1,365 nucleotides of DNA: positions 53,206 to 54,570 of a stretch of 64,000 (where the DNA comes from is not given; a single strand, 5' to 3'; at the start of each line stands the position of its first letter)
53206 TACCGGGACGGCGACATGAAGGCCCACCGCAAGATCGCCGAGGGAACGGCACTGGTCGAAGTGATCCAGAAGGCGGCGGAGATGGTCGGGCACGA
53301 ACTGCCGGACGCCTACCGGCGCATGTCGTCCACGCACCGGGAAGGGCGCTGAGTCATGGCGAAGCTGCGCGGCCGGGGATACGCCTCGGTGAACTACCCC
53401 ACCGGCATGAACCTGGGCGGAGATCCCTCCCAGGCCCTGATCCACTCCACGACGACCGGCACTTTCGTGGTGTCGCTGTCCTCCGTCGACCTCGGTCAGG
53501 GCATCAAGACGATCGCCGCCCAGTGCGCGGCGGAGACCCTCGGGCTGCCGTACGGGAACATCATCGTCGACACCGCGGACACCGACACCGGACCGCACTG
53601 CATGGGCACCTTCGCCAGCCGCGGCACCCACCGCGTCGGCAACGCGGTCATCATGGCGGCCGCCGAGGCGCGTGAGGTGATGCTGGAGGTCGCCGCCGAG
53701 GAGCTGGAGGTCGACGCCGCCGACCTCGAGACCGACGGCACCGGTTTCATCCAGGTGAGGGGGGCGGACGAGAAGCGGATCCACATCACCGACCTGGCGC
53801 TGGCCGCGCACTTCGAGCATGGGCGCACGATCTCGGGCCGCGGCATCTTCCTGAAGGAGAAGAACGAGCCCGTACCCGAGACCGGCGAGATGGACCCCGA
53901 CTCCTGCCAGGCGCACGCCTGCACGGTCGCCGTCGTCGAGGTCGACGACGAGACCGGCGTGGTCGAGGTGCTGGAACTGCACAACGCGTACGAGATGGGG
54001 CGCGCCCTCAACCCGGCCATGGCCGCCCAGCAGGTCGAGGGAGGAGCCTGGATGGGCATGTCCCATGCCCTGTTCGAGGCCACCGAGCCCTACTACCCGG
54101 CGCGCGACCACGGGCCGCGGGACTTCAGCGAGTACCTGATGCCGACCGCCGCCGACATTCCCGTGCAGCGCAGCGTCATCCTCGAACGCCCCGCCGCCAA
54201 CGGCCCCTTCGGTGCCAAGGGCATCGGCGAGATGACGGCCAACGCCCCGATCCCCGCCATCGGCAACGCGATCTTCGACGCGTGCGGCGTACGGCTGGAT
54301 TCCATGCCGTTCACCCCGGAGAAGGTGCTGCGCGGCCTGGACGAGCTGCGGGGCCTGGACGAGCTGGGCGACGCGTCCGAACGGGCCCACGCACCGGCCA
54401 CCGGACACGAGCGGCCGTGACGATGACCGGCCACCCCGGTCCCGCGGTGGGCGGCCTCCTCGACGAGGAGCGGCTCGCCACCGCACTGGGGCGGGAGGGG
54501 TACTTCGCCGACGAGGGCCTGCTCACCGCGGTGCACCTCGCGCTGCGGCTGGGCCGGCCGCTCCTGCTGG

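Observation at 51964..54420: Molybdopterin subunit split into ~50 kDa and ~37 kDa polypeptides by an in-frame TGA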

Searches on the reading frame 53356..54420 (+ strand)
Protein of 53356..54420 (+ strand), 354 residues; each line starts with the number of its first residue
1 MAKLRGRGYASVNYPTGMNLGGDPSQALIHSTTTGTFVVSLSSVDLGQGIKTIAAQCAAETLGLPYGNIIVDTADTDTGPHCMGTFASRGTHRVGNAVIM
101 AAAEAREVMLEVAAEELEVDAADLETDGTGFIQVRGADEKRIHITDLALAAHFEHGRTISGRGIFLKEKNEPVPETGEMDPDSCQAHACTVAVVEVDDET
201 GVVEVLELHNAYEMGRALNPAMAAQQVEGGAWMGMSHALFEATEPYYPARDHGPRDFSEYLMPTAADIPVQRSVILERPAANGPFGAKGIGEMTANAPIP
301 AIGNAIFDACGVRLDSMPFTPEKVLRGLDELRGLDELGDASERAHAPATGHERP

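Call 6: search_protein_families(library=pfam, proteins=[window:53356-54420:+])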
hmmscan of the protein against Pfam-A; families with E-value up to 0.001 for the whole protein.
window:53356-54420:+ (354 aa): 1 family
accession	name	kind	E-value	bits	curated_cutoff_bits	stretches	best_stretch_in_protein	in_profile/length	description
PF20256.3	MoCoBD_2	-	5.6e-59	200.4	27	1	3-269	23-283/283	Molybdopterin cofactor-binding domain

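Call 7: search_protein_families(library=ncbifam, proteins=[window:53356-54420:+])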
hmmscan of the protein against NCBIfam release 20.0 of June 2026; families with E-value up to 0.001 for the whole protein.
window:53356-54420:+ (354 aa): 13 families
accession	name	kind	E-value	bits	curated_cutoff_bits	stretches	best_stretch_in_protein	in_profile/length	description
TIGR03194.1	4hydrxCoA_A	equivalog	2.1e-56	191.8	994.55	1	31-327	451-745/746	4-hydroxybenzoyl-CoA reductase subunit alpha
NF043082.1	XdhA_XDHase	equivalog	3.7e-51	174.1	780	1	8-329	442-753/758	xanthine dehydrogenase subunit XdhA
NF007426.0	PRK09970.1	equivalog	1.1e-47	162.6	916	1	9-328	451-755/761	xanthine dehydrogenase molybdenum-binding subunit XdhA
NF041018.1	glyceraldDH_alpha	equivalog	1.5e-41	142.6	790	1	28-325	462-741/741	glyceraldehyde dehydrogenase subunit alpha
NF040766.1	CODH_aero_grp5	exception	1e-37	129.7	950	1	26-324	470-781/785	aerobic carbon-monoxide dehydrogenase large subunit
TIGR03313.1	Se_sel_red_Mo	hypoth_equivalog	2e-37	128.4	1101.9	1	6-329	643-950/951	molybdopterin-dependent oxidoreductase Mo/Fe-S-binding subunit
TIGR02416.1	CO_dehy_Mo_lg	equivalog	2e-36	125.4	991.15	1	30-324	481-767/770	aerobic carbon-monoxide dehydrogenase large subunit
TIGR03196.1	pucD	equivalog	9.1e-35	120.2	783.65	1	5-324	436-754/763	xanthine dehydrogenase subunit D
NF041671.1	peri_hyde_PaoC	equivalog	4.4e-29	101.4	1180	1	24-330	449-733/735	aldehyde oxidoreductase molybdenum-binding subunit PaoC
NF045668.1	pterin_aldehy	equivalog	1.5e-27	96.1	1100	1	162-328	741-904/905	molybdopterin-dependent aldehyde oxidoreductase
TIGR03311.1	Se_dep_XDH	equivalog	9.2e-26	90.2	830.45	2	181-310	709-832/848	selenium-dependent xanthine dehydrogenase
TIGR02965.1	xanthine_xdhB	equivalog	8.2e-22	77.2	849.5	1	26-332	449-758/758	xanthine dehydrogenase molybdopterin binding subunit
TIGR02969.1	mam_aldehyde_ox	subfamily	1.2e-10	39.5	1912.3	1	152-294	1121-1264/1330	aldehyde oxidase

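Call 9: search_solved_structures(query=window:53356-54420:+, show_alignments=2)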
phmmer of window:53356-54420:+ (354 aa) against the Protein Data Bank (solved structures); distinct sequences matched with E-value up to 0.001: 41.
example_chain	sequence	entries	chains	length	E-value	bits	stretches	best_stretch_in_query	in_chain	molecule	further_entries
3hrd_B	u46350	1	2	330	2.1e-46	162.2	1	3-326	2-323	Nicotinate dehydrogenase medium molybdopterin subunit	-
1rm6_A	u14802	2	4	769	1.5e-37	133.1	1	33-329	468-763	4-hydroxybenzoyl-CoA reductase alpha subunit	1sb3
8uem_A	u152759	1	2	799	3.1e-29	105.7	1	26-327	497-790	Carbon monoxide dehydrogenase (Large chain), CoxL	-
7dqx_A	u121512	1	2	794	5.9e-29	104.8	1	34-326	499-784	6-hydroxypseudooxynicotine dehydrogenase complex subunit gamma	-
1zxi_B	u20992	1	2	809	9.7e-27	97.5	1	25-310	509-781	Carbon monoxide dehydrogenase large chain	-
1n5w_B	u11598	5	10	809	1e-26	97.5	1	25-310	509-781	Carbon monoxide dehydrogenase large chain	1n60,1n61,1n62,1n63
1ffu_B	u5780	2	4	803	9.4e-25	91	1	27-330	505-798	CUTL, MOLYBDOPROTEIN OF CARBON MONOXIDE DEHYDROGENASE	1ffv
1t3q_B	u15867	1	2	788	6e-23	85.1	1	27-330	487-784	quinoline 2-oxidoreductase large subunit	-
5y6q_C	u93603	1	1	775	7.5e-22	81.5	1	4-325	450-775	Aldehyde oxidase large subunit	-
5g5g_C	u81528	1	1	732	1.3e-20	77.4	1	24-328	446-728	PUTATIVE XANTHINE DEHYDROGENASE YAGS FAD-BINDING SUBUNIT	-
5g5h_C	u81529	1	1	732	1.3e-20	77.4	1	24-328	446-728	Aldehyde oxidoreductase molybdenum-binding subunit PaoC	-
4zoh_A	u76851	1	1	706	2.1e-18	70.1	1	44-323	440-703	Putative oxidoreductase molybdopterin-binding subunit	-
8gy3_C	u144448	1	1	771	1.2e-16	64.4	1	190-329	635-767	Large subunit of aldehyde dehydrogenase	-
1dgj_A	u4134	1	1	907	2.2e-16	63.5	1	176-328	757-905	ALDEHYDE OXIDOREDUCTASE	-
3sr6_C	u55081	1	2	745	1.2e-12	51.2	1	25-102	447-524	Xanthine dehydrogenase/oxidase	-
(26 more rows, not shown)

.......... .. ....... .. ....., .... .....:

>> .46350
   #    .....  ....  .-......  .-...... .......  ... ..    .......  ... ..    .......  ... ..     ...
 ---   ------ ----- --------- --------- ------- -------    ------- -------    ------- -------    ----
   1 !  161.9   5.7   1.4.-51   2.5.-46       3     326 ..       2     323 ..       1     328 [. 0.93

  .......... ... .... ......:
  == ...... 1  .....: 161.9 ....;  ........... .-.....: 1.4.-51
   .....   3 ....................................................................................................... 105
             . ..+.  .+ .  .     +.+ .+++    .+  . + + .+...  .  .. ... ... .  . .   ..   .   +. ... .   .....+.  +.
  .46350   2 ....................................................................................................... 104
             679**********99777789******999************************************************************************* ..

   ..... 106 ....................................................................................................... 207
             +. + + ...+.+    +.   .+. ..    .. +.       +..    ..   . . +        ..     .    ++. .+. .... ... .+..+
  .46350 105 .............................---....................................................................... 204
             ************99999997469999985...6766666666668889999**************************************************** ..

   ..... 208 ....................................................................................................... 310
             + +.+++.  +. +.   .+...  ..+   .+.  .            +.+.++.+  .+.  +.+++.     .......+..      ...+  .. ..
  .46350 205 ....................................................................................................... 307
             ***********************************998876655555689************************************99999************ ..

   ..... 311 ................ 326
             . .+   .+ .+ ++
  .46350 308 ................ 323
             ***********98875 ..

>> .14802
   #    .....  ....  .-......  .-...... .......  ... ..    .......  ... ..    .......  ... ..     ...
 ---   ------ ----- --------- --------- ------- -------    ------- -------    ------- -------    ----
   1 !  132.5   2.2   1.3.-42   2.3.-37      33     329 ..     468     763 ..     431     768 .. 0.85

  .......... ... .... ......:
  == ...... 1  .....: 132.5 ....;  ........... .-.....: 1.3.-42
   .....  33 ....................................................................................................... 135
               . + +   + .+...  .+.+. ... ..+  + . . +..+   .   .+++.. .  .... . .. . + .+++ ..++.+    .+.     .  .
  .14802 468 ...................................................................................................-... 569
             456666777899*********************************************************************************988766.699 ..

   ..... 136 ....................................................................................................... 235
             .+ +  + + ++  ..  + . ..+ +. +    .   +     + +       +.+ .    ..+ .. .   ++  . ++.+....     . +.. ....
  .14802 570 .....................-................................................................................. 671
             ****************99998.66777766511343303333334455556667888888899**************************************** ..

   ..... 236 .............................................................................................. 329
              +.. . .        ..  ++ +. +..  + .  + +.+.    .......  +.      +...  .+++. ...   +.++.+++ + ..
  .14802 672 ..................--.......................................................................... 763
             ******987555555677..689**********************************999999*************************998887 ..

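Call 11: find_homologous_proteins(query=window:53356-54420:+)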
Query window:53356-54420:+ (354 aa): 3421 proteins with E <= 0.001 among 8000 candidates; the best 120 are listed.
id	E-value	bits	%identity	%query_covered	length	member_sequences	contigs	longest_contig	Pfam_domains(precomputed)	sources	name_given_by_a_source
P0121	5.9e-204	695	92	94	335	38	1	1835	PF20256.4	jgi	jgi:CO/xanthine dehydrogenase Mo-binding subunit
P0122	1.4e-201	687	91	94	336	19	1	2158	PF20256.4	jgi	jgi:CO/xanthine dehydrogenase Mo-binding subunit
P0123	8.4e-200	681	89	96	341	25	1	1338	PF20256.4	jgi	jgi:CO/xanthine dehydrogenase Mo-binding subunit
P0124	3.7e-198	676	87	94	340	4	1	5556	PF20256.4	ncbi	-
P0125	2.4e-197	673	89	94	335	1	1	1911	PF20256.4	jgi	jgi:CO/xanthine dehydrogenase Mo-binding subunit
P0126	2.7e-197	673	89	94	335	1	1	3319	PF20256.4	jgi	jgi:CO/xanthine dehydrogenase Mo-binding subunit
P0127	3.8e-197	673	88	94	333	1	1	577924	PF20256.4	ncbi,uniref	ncbi:xanthine dehydrogenase family protein molybdopterin-binding subunit [Nonomuraea insulae]|uniref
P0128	6.1e-197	672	88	94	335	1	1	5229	PF20256.4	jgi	jgi:CO/xanthine dehydrogenase Mo-binding subunit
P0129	2.7e-196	670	88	94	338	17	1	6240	PF20256.4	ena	-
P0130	3.1e-196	670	88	94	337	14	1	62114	PF20256.4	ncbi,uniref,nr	ncbi:xanthine dehydrogenase family protein molybdopterin-binding subunit [Nonomuraea diastatica]|uni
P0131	9.7e-196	668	88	94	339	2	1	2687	PF20256.4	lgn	-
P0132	2.8e-195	667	88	94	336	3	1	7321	PF20256.4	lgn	-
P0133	4.1e-195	666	88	94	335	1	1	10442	PF20256.4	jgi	jgi:CO/xanthine dehydrogenase Mo-binding subunit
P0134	5.4e-195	666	88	94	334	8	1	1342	PF20256.4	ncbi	-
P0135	1.9e-194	664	86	95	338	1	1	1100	PF20256.4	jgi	jgi:CO/xanthine dehydrogenase Mo-binding subunit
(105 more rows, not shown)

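Call 13: find_related_loci(query=window:53356-54420:+, collection=genome_contigs, flank=6000)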
Query window:53356-54420:+ (354 aa) in genome_contigs; peptide patterns used: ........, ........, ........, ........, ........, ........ (x = any residue, [..] = any of these).
599 stretches matched a pattern (row limit reached: there are more); 512 encode a relative of the query (tblastn E <= 1e-3); the best 80 are kept; 80 distinct loci.
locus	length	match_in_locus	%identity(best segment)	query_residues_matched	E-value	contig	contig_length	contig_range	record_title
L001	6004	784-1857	87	1-354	0e+0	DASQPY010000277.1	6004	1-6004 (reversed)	MAG TPA_asm: Actinoallomurus sp. isolate SMAG_U10842 k141_41421, whole genome shotgun sequence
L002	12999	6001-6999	90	1-333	0e+0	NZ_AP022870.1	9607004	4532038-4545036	Phytohabitans flavus strain NBRC 107702 chromosome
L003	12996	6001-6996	91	1-332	0e+0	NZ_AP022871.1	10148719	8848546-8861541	Phytohabitans suffuscus strain NBRC 105367 chromosome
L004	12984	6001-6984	91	6-333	0e+0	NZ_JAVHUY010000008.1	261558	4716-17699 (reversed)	Phytohabitans maris strain ZYX-F-186 Scaffold8, whole genome shotgun sequence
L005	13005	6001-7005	89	1-335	0e+0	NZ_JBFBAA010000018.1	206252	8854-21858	Actinoplanes sp. NPDC051470 NPDC051470_295_C1.ctg-0018, whole genome shotgun sequence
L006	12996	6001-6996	89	1-332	0e+0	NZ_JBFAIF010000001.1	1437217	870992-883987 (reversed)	Nonomuraea sp. NPDC050680 NPDC050680_39_F11.ctg-0001, whole genome shotgun sequence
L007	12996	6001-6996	94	1-332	0e+0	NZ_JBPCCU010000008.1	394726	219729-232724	Actinomadura scrupuli strain KCTC 19488 contig8, whole genome shotgun sequence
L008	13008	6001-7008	88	1-336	0e+0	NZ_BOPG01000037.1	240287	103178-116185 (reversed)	Virgisporangium aurantiacum strain NBRC 16421 sequence037, whole genome shotgun sequence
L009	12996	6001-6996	89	1-332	0e+0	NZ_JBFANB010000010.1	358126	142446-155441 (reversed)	Nonomuraea sp. NPDC049750 NPDC049750_104_C6.ctg-0010, whole genome shotgun sequence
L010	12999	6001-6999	89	1-333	0e+0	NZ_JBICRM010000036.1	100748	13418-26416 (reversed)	Nonomuraea sp. M3C6 M3C6_contig_36, whole genome shotgun sequence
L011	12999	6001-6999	88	1-333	0e+0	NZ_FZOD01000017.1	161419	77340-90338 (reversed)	Streptosporangium subroseum strain CGMCC 4.2132, whole genome shotgun sequence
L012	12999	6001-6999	89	1-333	0e+0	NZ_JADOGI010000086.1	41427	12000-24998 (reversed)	Nonomuraea cypriaca strain K274 K274_contig_86, whole genome shotgun sequence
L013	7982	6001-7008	88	1-336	0e+0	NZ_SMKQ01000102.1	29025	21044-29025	Nonomuraea terrae strain CH32 NODE_102_length_29025_cov_12.5246, whole genome shotgun sequence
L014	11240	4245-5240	89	1-332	0e+0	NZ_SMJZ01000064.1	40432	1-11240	Nonomuraea longispora strain KC201 NODE_64_length_40432_cov_20.5264, whole genome shotgun sequence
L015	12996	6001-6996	89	1-332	0e+0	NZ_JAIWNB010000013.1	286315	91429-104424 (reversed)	Nonomuraea aurantiaca strain NEAU-L178 Scaffold13, whole genome shotgun sequence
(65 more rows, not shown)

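Call 35: search_protein_representatives(protein=window:53356-54420:+)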
Query: 354 residues. Proteins with E-value up to 0.001 (for the whole library): 17555; up to 1e-10: 6749; up to 1e-30: 946. The best 150 are listed.
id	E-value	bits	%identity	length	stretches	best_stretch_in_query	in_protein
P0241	4.9e-138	476.7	66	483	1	1-329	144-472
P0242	1.1e-130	452.5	64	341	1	1-330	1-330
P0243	1.8e-121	422.3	79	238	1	98-332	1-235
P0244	1.8e-111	389.4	86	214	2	1-120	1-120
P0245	9.0e-104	364.0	66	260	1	1-249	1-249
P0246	1.3e-98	347.0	78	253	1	83-285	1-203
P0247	1.6e-93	330.3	70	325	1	1-222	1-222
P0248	1.7e-88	313.8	63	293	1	1-230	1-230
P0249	2.2e-87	310.1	59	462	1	1-249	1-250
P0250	9.9e-85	301.4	47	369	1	1-330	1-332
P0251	9.8e-84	298.1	58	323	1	83-329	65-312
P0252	2.8e-80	286.8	64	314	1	4-217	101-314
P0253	2.6e-78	280.3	70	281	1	1-189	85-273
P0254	7.1e-78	278.9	45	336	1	3-330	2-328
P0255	8.8e-73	262.1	87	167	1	173-306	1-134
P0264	1.6e-67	244.8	42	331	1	5-330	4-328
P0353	1.8e-46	175.6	34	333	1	3-330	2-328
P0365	8.8e-46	173.3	35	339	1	7-330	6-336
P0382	4.8e-45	170.9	36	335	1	3-329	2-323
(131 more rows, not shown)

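Call 49: find_encoding_contigs(protein=P0264, flank=5000, max_places=3)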
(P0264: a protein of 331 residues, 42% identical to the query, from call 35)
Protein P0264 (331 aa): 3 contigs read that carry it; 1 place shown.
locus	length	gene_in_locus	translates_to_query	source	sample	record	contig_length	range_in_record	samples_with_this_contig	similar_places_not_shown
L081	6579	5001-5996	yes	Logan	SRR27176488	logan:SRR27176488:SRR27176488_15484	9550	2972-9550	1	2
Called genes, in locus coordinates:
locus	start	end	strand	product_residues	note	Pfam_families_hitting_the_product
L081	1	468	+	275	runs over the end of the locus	PF00753:Lactamase_B, PF23023:Anti-Pycsar_Apyc1 (faint)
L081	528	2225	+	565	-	PF02776:TPP_enzyme_N, PF00205:TPP_enzyme_M, PF02775:TPP_enzyme_C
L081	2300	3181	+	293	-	PF00941:FAD_binding_5, PF03450:CO_deh_flav_C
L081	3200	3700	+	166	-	PF00111:Fer2, PF13085:Fer2_3 (weak), PF01799:Fer2_2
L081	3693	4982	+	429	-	PF01315:Ald_Xan_dh_C, PF02738:MoCoBD_1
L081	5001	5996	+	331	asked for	PF20256:MoCoBD_2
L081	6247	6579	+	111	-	?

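Call 50: find_encoding_contigs(protein=P0382, flank=6000, max_places=2)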
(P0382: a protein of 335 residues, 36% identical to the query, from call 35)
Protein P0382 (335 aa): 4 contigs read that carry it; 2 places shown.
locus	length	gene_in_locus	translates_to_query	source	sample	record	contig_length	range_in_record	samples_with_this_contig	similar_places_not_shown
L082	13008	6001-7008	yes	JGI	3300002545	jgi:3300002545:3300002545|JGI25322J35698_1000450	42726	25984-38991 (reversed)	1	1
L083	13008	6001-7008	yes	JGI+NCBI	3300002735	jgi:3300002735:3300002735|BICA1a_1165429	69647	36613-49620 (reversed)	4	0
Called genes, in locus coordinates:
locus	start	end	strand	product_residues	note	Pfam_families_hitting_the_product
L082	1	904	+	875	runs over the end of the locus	PF01326:PPDK_N, PF27448:Rph_4th, PF00391:PEP-utilizers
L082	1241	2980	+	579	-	PF00989:PAS, PF08448:PAS_4 (weak), PF13426:PAS_9, PF00158:Sigma54_activat, PF01078:Mg_chelatase (weak), PF14532:Sigma54_activ_2, PF25601:AAA_lid_14, PF02954:HTH_8 (weak), +3 more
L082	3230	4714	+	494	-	PF00171:Aldedh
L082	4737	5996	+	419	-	PF01315:Ald_Xan_dh_C, PF02738:MoCoBD_1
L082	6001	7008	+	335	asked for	PF20256:MoCoBD_2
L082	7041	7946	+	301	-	PF00941:FAD_binding_5, PF03450:CO_deh_flav_C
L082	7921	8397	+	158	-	PF00111:Fer2, PF13085:Fer2_3 (weak), PF01799:Fer2_2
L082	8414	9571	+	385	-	PF07969:Amidohydro_3 (faint), PF01979:Amidohydro_1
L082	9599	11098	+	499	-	PF00037:Fer4, PF12797:Fer4_2 (faint), PF12837:Fer4_6 (faint), PF12838:Fer4_7 (weak), PF13187:Fer4_9 (weak), PF13237:Fer4_10, PF25160:LdpA_Fe-S-bd (faint)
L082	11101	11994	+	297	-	PF27030:AbpE_bact, PF02424:ApbE (weak)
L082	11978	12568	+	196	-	PF06684:AA_synth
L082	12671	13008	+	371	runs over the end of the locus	PF03480:DctP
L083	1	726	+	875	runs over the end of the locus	PF01326:PPDK_N, PF27448:Rph_4th, PF00391:PEP-utilizers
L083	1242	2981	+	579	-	PF00989:PAS, PF08448:PAS_4 (weak), PF13426:PAS_9, PF00158:Sigma54_activat, PF14532:Sigma54_activ_2, PF01078:Mg_chelatase (weak), PF25601:AAA_lid_14, PF02954:HTH_8 (weak), +3 more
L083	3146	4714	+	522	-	PF00171:Aldedh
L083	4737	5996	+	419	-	PF01315:Ald_Xan_dh_C, PF02738:MoCoBD_1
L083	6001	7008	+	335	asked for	PF20256:MoCoBD_2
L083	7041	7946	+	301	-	PF00941:FAD_binding_5, PF03450:CO_deh_flav_C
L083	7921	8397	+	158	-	PF13085:Fer2_3 (weak), PF00111:Fer2, PF01799:Fer2_2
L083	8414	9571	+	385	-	PF01979:Amidohydro_1, PF07969:Amidohydro_3 (weak)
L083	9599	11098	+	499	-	PF00037:Fer4, PF12797:Fer4_2 (faint), PF12837:Fer4_6 (faint), PF12838:Fer4_7 (weak), PF13187:Fer4_9 (weak), PF13237:Fer4_10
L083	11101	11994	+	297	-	PF27030:AbpE_bact, PF02424:ApbE (faint)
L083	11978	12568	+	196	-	PF06684:AA_synth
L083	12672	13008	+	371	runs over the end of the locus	PF03480:DctP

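Call 51: find_encoding_contigs(protein=P0353, flank=6000, max_places=2)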
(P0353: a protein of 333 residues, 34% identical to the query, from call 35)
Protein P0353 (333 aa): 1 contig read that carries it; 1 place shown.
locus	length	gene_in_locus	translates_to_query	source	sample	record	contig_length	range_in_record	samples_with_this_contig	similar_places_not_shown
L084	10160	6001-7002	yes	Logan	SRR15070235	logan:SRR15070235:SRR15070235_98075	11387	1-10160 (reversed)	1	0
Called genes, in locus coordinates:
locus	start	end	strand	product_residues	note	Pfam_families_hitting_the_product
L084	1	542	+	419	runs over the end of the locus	PF00078:RVT_1, PF08388:GIIM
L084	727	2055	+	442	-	PF00078:RVT_1, PF08388:GIIM (faint)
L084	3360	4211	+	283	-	PF00941:FAD_binding_5, PF03450:CO_deh_flav_C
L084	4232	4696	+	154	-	PF00111:Fer2, PF01799:Fer2_2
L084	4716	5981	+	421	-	PF01315:Ald_Xan_dh_C, PF02738:MoCoBD_1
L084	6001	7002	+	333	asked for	PF20256:MoCoBD_2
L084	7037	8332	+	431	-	PF09861:Lar_N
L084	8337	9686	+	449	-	PF19842:YqeC, PF02348:CTP_transf_3, PF12804:NTP_transf_3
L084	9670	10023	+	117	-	PF00126:HTH_1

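Call 52: find_encoding_contigs(protein=P0365, flank=6000, max_places=2)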
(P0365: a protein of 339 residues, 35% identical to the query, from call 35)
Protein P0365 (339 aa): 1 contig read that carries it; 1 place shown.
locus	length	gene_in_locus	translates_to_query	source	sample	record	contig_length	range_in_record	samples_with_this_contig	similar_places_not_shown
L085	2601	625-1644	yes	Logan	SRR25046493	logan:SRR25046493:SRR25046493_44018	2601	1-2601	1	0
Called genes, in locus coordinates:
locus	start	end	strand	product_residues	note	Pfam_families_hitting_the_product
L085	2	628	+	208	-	?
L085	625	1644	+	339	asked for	PF20256:MoCoBD_2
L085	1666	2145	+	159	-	PF00111:Fer2 (faint), PF13085:Fer2_3 (weak), PF01799:Fer2_2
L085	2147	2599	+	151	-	?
